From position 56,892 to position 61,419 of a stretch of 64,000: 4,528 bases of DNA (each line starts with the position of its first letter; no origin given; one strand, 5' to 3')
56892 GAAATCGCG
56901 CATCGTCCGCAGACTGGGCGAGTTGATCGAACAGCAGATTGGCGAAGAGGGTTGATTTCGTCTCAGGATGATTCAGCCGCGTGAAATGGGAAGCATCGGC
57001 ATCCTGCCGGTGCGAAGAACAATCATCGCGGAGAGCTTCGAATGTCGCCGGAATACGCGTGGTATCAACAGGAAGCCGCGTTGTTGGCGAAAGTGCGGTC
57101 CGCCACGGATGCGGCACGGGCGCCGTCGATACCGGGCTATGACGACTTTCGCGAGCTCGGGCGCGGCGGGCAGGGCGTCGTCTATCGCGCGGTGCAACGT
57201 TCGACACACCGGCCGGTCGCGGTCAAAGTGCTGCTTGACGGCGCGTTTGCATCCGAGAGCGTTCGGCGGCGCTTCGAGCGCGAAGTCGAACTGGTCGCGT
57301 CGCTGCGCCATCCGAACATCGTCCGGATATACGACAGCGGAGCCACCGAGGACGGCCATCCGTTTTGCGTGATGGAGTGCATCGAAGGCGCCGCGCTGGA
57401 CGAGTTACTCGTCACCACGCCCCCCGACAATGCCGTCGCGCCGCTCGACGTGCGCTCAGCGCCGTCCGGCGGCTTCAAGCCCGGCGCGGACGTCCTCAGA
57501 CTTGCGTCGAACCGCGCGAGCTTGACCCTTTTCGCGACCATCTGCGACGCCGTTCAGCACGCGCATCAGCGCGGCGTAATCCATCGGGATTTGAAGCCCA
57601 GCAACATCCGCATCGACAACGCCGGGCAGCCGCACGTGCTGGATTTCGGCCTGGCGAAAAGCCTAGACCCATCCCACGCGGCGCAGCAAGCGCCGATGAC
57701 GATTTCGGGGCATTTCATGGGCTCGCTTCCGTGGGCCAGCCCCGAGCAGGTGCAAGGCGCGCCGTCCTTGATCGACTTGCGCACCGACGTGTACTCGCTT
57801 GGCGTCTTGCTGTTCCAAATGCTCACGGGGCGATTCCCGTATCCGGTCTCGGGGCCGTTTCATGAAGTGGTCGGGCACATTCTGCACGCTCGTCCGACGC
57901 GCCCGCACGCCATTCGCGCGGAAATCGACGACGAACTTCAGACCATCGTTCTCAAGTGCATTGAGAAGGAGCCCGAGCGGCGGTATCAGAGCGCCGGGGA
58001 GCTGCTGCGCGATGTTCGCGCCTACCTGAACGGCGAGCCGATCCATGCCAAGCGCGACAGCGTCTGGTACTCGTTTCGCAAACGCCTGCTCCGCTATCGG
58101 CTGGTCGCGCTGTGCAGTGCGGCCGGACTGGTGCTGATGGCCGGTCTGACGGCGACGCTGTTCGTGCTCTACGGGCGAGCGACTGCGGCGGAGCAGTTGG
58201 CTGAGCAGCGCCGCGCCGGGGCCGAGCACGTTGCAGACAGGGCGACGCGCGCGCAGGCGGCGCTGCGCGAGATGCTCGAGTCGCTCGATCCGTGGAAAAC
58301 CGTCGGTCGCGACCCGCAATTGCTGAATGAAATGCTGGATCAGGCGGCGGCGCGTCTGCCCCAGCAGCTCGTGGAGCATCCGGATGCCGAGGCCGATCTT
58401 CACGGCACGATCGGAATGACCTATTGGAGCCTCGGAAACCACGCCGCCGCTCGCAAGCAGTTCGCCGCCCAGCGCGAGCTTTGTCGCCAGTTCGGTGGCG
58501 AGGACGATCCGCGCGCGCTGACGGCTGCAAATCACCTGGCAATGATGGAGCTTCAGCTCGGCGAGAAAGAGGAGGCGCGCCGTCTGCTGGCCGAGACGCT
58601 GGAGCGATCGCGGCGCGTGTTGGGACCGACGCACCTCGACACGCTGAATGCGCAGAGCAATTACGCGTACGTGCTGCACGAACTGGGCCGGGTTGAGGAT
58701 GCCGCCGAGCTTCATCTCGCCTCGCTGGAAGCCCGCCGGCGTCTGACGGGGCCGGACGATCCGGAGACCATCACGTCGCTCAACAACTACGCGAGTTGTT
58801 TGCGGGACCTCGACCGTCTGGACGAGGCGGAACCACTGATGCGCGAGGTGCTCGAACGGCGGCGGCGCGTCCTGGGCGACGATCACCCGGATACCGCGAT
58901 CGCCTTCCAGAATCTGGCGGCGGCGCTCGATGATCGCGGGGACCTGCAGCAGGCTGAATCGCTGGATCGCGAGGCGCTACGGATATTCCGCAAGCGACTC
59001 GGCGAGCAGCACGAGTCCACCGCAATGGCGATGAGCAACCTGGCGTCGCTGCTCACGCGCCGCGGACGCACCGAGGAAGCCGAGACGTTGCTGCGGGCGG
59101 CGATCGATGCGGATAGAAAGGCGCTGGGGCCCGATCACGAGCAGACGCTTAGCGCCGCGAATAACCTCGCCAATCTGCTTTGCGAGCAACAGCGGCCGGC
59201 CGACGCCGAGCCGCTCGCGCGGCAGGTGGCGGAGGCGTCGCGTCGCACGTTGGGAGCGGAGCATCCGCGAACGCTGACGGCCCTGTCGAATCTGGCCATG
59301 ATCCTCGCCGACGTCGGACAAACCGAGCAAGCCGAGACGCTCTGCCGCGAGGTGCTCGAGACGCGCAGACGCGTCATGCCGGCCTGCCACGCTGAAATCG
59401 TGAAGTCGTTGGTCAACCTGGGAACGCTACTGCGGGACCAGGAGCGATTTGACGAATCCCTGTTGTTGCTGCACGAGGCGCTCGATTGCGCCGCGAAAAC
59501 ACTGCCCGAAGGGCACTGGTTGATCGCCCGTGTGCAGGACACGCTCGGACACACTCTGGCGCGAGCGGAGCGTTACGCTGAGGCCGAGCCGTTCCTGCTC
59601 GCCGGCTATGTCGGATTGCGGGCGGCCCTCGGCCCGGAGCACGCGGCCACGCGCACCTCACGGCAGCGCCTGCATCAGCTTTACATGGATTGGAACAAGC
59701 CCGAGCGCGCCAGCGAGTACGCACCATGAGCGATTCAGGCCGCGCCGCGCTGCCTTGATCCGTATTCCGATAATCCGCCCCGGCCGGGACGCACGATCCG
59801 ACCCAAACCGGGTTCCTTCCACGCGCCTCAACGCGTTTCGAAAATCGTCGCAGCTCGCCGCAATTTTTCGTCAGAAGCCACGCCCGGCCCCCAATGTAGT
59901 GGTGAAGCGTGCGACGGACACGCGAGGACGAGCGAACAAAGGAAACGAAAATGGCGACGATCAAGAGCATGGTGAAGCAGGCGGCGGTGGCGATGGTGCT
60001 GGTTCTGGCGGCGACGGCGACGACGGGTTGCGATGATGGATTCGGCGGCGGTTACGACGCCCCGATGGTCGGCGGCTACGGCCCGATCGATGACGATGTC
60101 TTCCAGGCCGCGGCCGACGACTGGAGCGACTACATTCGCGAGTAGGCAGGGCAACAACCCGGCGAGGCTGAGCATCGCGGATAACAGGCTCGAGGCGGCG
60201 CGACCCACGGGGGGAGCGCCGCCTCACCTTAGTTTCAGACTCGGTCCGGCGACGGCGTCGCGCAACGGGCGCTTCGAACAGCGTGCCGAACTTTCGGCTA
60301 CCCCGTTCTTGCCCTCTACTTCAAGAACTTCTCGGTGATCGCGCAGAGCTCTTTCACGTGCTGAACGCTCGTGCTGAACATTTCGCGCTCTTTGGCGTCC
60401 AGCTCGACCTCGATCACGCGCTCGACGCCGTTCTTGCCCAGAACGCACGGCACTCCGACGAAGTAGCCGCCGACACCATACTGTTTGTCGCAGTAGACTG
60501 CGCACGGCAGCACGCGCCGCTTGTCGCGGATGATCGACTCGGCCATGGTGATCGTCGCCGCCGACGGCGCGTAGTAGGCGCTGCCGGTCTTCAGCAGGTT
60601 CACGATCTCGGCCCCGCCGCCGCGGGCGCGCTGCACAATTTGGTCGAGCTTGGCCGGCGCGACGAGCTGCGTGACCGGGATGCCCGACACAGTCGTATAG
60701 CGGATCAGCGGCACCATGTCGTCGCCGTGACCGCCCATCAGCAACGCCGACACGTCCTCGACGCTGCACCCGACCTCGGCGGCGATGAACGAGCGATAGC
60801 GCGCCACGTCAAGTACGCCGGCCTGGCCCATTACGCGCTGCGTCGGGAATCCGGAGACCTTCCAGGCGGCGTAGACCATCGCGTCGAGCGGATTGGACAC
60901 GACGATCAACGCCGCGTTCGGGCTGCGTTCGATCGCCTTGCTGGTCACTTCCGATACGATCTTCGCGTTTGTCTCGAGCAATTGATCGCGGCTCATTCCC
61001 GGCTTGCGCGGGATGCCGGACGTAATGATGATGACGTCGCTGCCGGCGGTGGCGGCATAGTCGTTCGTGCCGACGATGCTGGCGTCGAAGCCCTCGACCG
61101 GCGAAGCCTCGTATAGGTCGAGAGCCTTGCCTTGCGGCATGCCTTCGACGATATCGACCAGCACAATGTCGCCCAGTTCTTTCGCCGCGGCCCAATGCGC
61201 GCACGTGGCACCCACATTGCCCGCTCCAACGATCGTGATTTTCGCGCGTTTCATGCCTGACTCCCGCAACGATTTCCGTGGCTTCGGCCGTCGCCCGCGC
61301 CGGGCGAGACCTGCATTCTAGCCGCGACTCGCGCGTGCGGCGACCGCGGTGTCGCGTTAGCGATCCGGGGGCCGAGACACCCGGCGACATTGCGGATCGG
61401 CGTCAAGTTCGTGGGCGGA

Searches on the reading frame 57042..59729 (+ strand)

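Call 85: search_protein_families(library=pfam, proteins=[window:57042-59729:+], max_evalue=0.00001)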
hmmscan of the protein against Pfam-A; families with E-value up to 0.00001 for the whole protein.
window:57042-59729:+ (895 aa): 13 families
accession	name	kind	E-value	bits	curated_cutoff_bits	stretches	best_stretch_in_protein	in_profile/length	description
PF13424.12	TPR_12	-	1.2e-79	263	30.1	7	576-651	2-77/77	Tetratricopeptide repeat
PF13374.12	TPR_10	-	3.9e-79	259.1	27.5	6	576-617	1-42/42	Tetratricopeptide repeat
PF00069.31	Pkinase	-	2.1e-43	149.1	31.7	1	33-316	1-253/263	Protein kinase domain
PF07714.23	PK_Tyr_Ser-Thr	-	5.5e-31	108.2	23.1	1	37-315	5-249/258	Protein tyrosine and serine/threonine kinase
PF24885.1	TPR_NPHP3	-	1.1e-25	90.9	100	1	586-692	108-214/239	Nephrocystin-3 TPR domain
PF07719.23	TPR_2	-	6.9e-18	63.7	27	0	662-692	2-32/34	Tetratricopeptide repeat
PF13181.12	TPR_8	-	3.3e-16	58.4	25.7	0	452-474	2-24/34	Tetratricopeptide repeat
PF00515.34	TPR_1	-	6e-15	54.8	27.8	0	747-773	3-29/34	Tetratricopeptide repeat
PF13176.12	TPR_7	-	1e-14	53.7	27.9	0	663-692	1-30/36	Tetratricopeptide repeat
PF13432.12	TPR_16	-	1.3e-09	38.8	32.7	0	458-521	4-59/65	Tetratricopeptide repeat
PF07721.20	TPR_4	-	1.8e-08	34.7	27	0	661-686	1-26/26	Tetratricopeptide repeat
PF13431.12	TPR_17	-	1.8e-08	34.5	24.4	0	616-639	10-33/34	Tetratricopeptide repeat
PF17874.7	TPR_MalT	-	2.7e-08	33.9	45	1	592-734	55-192/336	MalT-like TPR region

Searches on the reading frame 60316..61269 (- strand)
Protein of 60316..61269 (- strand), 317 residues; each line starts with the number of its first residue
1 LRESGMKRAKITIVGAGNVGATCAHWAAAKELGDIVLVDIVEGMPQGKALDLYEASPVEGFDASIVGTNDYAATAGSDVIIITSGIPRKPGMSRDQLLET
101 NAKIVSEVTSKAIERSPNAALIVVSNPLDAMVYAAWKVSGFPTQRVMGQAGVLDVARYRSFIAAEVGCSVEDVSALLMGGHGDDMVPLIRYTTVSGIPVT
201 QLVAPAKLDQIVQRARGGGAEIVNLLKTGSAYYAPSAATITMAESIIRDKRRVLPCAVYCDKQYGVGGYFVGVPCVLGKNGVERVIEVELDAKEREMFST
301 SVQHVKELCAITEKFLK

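Call 16: search_protein_families(library=pfam, proteins=[window:60316-61269:-])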
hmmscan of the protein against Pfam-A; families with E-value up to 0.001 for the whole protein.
window:60316-61269:- (317 aa): 3 families
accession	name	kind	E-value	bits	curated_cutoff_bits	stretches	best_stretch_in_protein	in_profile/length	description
PF00056.29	Ldh_1_N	-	1.6e-42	145.3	27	1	10-148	2-141/141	lactate/malate dehydrogenase, NAD binding domain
PF02866.23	Ldh_1_C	-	1.5e-30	107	22.6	1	153-307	3-165/174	lactate/malate dehydrogenase, alpha/beta C-terminal domain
PF03721.20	UDPG_MGDP_dh_N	-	0.00053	20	27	0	10-104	2-106/187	UDP-glucose/GDP-mannose dehydrogenase family, NAD binding domain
